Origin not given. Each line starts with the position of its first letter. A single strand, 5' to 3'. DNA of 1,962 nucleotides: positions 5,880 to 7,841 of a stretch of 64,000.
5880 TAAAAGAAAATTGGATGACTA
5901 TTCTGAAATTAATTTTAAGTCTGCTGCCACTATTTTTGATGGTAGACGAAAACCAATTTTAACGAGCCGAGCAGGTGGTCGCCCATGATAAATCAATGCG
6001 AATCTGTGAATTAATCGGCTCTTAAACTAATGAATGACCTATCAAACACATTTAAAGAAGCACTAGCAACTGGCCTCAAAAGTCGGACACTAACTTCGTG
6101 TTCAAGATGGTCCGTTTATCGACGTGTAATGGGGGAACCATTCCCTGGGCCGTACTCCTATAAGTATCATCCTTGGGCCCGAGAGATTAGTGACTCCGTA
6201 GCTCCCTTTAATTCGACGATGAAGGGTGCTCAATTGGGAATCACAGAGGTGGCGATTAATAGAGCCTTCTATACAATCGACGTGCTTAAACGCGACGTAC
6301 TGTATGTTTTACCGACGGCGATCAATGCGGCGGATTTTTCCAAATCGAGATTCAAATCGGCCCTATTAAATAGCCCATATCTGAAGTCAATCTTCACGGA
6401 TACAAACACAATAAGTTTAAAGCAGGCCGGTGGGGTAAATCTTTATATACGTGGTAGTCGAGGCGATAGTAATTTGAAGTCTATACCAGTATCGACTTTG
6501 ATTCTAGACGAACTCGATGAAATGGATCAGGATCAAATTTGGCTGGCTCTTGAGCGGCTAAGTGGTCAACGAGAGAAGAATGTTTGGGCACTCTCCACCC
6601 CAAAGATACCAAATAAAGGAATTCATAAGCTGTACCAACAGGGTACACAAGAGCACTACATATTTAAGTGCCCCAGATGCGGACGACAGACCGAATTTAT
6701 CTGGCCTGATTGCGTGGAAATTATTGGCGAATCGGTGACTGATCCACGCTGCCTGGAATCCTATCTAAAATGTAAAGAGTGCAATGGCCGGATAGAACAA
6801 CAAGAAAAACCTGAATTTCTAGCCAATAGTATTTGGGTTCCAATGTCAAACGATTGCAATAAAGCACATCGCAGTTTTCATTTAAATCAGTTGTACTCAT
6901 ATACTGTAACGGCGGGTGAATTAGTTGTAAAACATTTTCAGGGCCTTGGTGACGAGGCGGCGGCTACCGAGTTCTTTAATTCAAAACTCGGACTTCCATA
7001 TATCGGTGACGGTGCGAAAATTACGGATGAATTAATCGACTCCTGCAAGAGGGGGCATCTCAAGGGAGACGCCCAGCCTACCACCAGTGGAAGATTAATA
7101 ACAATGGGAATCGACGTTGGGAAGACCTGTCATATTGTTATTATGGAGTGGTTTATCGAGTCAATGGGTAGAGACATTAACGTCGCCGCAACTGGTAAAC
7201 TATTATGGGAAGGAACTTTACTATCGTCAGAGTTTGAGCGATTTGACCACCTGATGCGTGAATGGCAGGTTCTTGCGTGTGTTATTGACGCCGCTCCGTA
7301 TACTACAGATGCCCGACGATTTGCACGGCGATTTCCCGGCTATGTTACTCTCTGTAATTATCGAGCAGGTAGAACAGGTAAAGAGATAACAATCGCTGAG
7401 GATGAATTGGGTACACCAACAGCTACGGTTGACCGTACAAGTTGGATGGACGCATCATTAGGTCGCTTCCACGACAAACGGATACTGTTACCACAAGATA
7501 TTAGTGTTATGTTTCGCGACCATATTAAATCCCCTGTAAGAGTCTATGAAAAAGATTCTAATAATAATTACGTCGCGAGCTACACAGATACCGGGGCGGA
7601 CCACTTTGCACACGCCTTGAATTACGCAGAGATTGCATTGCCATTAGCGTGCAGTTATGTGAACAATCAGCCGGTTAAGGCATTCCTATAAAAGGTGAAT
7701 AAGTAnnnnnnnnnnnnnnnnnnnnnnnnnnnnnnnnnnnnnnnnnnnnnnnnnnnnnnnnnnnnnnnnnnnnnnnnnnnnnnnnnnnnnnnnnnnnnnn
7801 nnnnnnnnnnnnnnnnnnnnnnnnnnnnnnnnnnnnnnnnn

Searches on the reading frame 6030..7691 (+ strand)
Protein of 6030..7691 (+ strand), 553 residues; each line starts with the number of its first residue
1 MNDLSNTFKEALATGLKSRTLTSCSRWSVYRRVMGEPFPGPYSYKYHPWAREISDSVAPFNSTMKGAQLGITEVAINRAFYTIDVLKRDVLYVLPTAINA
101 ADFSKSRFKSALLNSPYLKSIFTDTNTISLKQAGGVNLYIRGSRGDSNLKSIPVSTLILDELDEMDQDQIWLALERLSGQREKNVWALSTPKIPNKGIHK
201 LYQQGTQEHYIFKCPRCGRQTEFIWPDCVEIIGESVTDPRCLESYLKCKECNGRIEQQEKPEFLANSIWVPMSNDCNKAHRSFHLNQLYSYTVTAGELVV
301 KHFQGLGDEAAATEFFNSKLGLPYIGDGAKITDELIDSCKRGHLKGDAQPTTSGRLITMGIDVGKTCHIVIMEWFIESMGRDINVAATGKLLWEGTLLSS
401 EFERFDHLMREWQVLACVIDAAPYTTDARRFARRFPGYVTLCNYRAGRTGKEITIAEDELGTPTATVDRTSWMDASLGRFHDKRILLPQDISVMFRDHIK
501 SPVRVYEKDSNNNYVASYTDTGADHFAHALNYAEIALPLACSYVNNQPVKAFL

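Call 43: search_dna_similar(query=window:6030-7691:+, collection=phages, mode=protein, max_rows=15)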
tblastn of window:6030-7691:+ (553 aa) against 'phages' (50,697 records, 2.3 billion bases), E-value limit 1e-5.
Records with a match: 1065; places in all: 1066; records where one place covers at least 80% of the query: 433.
Best place of each record, by identity: <60% 1065.
By first word of the organism name: Staphylococcus 289; Bacillus 238; Flavobacterium 78; Vibrio 69; Enterococcus 66; Listeria 54; Lactobacillus 26; Escherichia 24; Bacteriophage 21; Proteus 21; and 52 more.
By host as written in the record: - 114; Staphylococcus aureus 92; Flavobacterium columnare 62; Listeria monocytogenes 43; Bacillus cereus 26; Bacillus subtilis 26; Staphylococcus sp. 21; Bacillus thuringiensis subsp. kurstaki 20; and 298 more.
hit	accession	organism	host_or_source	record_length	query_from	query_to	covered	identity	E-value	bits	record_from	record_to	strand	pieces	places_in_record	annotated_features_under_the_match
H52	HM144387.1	Bacillus phage W.Ph.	Bacillus cereus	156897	5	537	96%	24.5%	4e-24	113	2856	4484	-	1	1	gp3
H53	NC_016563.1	Bacillus phage W.Ph.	Bacillus cereus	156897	5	537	96%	24.5%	4e-24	113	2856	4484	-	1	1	terminase large subunit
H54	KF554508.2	Bacillus phage CP-51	Bacillus cereus HER1399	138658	30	537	92%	25.2%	9e-28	124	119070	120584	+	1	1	putative large terminase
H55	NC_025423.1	Bacillus phage CP-51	Bacillus cereus HER1399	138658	30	537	92%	25.2%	9e-28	124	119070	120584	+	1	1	terminase large subunit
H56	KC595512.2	Bacillus phage JL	Bacillus cereus BGSC 6E1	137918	30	537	92%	25.0%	4e-27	122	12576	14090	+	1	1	although not included in this record, this repeat region also exists ... | terminase large subunit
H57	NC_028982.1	Bacillus phage JL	Bacillus cereus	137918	30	537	92%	25.0%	4e-27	122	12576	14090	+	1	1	although not included in this record, this repeat region also exists ... | terminase large subunit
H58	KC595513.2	Bacillus phage Shanette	Bacillus cereus BGSC 6E1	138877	45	537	89%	25.5%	6e-28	125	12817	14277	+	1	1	although not included in this record, this repeat region also exists ... | terminase large subunit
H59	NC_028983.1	Bacillus phage Shanette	Bacillus cereus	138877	45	537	89%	25.5%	6e-28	125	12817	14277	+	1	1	although not included in this record, this repeat region also exists ... | terminase large subunit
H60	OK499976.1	Bacillus phage vB_BanH_JarJar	Bacillus anthracis Sterne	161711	9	552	98%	22.9%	1e-21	105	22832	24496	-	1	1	terminase large subunit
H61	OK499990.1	Bacillus phage vB_BanH_RonSwanson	Bacillus anthracis Sterne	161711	9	552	98%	22.9%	1e-21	105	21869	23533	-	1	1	terminase large subunit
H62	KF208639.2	Bacillus phage Troll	Bacilluls thuringiensis kurstaki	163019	9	552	98%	22.9%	1e-21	105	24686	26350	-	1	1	61: terminase large subunit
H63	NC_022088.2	Bacillus phage Troll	Bacilluls thuringiensis kurstaki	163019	9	552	98%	22.9%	1e-21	105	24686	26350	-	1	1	61: terminase large subunit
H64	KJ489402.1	Bacillus phage Riley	-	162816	9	552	98%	22.9%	1e-21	105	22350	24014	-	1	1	terminase large subunit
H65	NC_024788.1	Bacillus phage Riley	-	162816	9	552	98%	22.9%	1e-21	105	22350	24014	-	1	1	terminase large subunit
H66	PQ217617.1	Bacillus phage Atlee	Bacillus thuringiensis subspecies ...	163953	9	552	98%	22.9%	1e-21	105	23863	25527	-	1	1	terminase large subunit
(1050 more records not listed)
